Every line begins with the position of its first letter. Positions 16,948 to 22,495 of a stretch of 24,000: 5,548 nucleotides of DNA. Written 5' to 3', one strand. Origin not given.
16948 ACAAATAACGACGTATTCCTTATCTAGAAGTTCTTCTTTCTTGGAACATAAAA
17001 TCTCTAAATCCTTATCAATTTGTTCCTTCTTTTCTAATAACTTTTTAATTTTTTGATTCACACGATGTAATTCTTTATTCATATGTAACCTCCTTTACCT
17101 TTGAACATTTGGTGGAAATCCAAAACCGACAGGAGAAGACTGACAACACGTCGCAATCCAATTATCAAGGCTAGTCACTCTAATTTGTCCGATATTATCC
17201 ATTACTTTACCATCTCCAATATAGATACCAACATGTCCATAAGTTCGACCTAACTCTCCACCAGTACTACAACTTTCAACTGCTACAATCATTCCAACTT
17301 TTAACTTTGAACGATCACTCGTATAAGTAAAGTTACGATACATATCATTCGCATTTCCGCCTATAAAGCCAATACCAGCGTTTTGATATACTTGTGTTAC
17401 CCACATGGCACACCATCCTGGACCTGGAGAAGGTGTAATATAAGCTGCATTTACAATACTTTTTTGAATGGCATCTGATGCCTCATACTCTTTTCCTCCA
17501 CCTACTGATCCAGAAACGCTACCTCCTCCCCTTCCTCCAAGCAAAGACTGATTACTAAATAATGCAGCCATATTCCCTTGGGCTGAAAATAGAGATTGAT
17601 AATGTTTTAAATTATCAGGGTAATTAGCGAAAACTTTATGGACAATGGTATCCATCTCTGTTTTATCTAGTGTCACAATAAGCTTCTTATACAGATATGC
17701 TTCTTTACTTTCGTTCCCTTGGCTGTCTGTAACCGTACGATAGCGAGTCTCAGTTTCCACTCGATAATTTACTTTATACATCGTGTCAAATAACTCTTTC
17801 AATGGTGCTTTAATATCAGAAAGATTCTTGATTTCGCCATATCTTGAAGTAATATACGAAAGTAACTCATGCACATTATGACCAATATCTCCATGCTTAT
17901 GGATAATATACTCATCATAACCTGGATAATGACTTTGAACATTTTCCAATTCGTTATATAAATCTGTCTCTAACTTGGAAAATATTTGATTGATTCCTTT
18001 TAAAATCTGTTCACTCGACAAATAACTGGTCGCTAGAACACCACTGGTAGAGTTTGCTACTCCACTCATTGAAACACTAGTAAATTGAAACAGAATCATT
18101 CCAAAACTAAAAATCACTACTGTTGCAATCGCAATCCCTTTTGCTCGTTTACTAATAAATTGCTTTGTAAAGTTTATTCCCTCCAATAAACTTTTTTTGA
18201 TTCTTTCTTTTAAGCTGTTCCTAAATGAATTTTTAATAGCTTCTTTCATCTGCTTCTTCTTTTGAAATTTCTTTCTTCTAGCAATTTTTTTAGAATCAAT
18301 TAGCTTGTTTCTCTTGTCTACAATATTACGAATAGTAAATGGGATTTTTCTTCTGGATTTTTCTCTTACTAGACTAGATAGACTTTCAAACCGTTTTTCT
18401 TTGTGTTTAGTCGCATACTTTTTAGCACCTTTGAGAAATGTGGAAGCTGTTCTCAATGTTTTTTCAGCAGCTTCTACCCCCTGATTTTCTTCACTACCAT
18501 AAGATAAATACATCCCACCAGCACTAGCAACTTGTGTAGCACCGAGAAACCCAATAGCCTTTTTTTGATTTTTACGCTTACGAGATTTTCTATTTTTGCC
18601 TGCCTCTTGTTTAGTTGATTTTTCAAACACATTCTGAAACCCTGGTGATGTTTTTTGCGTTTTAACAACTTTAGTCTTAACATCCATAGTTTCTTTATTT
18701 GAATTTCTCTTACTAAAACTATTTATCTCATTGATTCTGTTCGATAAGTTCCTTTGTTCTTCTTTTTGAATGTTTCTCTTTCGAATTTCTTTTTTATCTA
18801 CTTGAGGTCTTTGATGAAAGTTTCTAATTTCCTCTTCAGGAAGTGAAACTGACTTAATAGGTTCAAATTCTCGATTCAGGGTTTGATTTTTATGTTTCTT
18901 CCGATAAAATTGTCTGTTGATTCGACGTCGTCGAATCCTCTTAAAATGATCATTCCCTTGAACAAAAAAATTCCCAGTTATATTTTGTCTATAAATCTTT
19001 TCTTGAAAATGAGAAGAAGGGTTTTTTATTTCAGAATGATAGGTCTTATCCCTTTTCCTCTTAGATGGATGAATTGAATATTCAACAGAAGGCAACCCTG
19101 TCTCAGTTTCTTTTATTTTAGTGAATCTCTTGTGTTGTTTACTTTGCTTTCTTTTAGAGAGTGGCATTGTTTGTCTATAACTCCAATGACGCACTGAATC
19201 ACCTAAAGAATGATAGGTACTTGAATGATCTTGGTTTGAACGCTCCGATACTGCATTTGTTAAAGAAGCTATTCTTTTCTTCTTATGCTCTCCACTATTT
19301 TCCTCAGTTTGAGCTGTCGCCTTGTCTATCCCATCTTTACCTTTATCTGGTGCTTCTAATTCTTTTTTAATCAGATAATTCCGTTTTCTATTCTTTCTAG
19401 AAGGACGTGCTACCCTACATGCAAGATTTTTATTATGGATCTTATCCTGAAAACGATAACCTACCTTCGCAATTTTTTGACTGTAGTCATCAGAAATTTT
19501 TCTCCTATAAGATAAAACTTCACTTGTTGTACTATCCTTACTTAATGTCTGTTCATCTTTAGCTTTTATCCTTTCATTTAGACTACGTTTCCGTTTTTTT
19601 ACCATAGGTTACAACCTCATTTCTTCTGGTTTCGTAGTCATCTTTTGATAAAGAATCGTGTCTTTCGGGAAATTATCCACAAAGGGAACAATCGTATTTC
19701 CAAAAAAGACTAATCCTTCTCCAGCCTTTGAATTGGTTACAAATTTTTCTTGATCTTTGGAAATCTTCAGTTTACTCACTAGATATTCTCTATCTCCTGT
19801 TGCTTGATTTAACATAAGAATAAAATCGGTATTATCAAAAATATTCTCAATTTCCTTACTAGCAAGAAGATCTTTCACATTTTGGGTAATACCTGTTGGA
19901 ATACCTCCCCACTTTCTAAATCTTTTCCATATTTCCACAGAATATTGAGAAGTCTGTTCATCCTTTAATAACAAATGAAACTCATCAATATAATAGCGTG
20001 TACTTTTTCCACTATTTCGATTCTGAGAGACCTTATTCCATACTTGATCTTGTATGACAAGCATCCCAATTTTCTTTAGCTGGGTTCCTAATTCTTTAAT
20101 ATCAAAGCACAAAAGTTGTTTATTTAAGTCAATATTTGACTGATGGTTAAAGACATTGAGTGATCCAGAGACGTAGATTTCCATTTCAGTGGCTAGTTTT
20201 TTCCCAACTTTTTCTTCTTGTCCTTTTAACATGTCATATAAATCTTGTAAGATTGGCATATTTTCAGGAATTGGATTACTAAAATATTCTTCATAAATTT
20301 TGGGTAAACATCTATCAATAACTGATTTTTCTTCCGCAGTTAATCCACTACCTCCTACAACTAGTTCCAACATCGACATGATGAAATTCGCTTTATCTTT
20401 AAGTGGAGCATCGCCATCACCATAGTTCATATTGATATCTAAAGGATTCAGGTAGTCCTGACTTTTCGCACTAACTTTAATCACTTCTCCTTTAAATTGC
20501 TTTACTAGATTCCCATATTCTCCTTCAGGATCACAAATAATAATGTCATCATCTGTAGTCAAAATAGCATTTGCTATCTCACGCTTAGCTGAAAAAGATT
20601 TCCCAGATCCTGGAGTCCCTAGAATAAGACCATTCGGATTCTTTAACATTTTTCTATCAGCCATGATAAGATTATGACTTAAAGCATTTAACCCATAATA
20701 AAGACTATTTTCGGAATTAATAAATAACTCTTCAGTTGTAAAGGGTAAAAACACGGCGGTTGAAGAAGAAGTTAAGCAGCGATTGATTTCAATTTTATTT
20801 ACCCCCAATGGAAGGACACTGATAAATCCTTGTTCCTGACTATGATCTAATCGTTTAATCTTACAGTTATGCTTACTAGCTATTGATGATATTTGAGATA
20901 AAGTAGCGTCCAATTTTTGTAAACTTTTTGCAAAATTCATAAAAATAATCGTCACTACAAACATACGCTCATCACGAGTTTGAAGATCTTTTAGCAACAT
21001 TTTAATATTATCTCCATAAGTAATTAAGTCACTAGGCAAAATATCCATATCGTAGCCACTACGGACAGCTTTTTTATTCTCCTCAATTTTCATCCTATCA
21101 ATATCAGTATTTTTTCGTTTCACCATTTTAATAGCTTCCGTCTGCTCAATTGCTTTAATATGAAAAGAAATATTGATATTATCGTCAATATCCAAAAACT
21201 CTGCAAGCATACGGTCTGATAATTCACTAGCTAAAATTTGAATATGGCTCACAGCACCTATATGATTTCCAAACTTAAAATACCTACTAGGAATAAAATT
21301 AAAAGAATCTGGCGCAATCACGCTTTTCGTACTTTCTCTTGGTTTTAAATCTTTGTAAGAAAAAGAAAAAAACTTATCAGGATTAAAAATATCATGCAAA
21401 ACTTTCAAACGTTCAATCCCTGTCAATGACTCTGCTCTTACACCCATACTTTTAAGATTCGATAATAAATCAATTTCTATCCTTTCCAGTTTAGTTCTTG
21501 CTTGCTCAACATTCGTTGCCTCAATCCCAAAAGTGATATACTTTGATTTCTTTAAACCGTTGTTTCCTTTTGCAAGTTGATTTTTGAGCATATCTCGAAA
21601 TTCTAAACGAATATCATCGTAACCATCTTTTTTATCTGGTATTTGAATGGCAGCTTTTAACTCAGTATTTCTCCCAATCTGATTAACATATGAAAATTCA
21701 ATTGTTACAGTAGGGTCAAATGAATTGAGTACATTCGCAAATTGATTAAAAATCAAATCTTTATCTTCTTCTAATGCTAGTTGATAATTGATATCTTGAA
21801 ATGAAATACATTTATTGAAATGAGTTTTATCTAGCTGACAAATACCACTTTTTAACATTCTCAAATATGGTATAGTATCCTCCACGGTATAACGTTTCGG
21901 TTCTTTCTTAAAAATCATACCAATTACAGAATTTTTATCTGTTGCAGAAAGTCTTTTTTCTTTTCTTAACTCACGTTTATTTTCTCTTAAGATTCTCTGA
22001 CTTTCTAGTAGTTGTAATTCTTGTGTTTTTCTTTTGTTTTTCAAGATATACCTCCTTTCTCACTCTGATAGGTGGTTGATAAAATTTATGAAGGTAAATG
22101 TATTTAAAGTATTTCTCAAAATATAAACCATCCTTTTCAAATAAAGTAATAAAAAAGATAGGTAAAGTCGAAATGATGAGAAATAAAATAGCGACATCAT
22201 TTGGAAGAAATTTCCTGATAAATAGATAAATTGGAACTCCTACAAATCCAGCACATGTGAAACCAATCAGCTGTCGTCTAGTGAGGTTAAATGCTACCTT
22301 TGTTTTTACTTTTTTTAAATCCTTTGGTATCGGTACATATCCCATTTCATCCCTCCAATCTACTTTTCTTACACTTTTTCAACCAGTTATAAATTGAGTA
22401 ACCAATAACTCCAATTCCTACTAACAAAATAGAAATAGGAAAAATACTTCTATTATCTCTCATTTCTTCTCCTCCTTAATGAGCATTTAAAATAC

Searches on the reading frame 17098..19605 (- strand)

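Call 17: search_protein_families(library=pfam, proteins=[window:17098-19605:-], max_evalue=0.001)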
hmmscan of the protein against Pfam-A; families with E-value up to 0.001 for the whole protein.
window:17098-19605:- (836 aa): 2 families
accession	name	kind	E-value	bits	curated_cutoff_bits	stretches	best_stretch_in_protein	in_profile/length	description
PF05257.22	CHAP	-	5e-05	24.2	26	1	729-795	6-66/81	CHAP domain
PF00877.26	NLPC_P60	-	0.00024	21.5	23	1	732-815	16-93/105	NlpC/P60 family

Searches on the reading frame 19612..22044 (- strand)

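Call 17: search_protein_families(library=pfam, proteins=[window:19612-22044:-], max_evalue=0.001)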
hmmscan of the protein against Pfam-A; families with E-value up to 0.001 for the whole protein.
window:19612-22044:- (811 aa): 3 families
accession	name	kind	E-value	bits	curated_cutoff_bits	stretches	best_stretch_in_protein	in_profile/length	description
PF19044.6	P-loop_TraG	-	5.1e-12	45.6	25.8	1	463-748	23-319/413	TraG P-loop domain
PF12846.13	AAA_10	-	4.2e-08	33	27.5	1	467-653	19-201/362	AAA-like domain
PF01935.23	DUF87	-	1.7e-06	28.8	23.2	1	473-539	27-89/220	Helicase HerA, central domain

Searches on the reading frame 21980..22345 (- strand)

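Call 17: search_protein_families(library=pfam, proteins=[window:21980-22345:-], max_evalue=0.001)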
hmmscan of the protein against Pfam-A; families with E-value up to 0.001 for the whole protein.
window:21980-22345:- (122 aa): 1 family
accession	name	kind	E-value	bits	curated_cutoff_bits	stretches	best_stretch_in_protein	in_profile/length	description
PF12666.12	PrgI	-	9.2e-27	93.9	27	1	5-94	1-89/91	PrgI family protein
